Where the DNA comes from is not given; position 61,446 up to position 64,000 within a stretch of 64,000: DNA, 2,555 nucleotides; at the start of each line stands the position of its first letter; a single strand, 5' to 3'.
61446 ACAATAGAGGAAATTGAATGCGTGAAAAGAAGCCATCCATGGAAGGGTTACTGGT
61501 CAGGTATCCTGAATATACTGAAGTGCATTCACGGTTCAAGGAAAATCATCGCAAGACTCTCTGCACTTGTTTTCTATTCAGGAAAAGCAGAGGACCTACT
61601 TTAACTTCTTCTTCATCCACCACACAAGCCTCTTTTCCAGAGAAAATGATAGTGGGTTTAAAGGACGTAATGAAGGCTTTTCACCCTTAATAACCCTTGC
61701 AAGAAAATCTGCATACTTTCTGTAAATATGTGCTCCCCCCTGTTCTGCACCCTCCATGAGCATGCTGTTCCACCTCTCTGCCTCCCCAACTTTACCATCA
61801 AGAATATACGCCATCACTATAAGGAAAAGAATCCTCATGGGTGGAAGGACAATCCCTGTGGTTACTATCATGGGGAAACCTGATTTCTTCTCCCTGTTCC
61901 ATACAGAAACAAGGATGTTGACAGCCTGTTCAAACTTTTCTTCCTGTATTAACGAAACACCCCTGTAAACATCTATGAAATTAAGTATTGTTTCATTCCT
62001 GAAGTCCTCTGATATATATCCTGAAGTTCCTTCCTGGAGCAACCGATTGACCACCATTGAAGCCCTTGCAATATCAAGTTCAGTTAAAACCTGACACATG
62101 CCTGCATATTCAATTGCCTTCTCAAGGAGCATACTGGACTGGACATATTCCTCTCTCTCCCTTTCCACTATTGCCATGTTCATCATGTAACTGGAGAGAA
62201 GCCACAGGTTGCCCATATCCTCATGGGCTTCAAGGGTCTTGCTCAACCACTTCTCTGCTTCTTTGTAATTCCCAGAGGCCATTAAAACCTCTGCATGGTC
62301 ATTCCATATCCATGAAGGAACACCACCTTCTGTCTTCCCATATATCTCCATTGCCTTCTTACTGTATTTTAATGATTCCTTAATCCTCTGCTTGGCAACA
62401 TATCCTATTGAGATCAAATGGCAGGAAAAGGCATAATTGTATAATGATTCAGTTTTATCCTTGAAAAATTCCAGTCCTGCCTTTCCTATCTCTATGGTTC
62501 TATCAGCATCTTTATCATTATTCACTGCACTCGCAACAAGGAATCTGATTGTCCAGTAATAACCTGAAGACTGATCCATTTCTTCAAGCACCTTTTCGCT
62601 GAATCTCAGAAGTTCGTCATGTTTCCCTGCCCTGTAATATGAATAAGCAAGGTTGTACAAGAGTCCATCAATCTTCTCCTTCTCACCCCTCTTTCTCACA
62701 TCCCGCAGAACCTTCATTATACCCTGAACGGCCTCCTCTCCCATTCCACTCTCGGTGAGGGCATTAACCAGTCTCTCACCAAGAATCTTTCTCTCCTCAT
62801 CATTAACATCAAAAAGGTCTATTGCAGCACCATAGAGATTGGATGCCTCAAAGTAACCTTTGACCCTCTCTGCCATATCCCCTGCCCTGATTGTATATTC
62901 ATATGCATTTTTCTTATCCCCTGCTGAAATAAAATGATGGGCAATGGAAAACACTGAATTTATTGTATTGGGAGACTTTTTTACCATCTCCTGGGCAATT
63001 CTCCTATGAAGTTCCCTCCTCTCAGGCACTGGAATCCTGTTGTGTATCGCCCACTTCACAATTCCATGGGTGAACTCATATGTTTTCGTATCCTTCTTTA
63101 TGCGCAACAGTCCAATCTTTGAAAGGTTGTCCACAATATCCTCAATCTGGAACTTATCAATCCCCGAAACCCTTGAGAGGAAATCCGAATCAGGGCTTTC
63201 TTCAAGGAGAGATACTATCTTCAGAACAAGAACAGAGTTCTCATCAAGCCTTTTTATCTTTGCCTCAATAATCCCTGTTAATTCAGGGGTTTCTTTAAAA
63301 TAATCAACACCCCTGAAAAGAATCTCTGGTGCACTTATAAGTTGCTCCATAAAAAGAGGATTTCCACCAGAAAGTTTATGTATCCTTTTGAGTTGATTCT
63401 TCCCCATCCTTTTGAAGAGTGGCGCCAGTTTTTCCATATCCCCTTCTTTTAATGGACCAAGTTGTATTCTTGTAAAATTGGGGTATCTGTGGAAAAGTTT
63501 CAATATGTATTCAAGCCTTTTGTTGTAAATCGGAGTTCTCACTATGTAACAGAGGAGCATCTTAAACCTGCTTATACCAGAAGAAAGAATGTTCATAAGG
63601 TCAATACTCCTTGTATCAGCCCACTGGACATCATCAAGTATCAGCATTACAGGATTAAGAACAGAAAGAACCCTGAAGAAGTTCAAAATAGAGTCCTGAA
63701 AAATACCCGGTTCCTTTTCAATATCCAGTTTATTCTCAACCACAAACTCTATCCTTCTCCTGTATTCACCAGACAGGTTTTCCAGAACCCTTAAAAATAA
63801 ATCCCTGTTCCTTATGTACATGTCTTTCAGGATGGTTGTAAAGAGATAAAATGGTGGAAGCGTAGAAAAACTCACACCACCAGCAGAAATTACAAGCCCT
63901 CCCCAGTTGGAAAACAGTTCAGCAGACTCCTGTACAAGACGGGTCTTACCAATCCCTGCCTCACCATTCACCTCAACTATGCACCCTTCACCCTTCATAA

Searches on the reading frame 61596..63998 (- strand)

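Call 67: search_protein_families(library=pfam, proteins=[window:61596-63998:-], max_evalue=0.00001)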
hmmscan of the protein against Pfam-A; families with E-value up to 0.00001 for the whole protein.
window:61596-63998:- (800 aa): 3 families
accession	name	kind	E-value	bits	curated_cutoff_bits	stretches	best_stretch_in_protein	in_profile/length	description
PF13424.12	TPR_12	-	6.4e-15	55.5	30.1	1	563-630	4-73/77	Tetratricopeptide repeat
PF13191.12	AAA_16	-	9.2e-12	46.2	32.6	1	3-140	22-157/167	AAA ATPase domain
PF13374.12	TPR_10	-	2e-06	28.1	27.5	0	569-593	9-33/42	Tetratricopeptide repeat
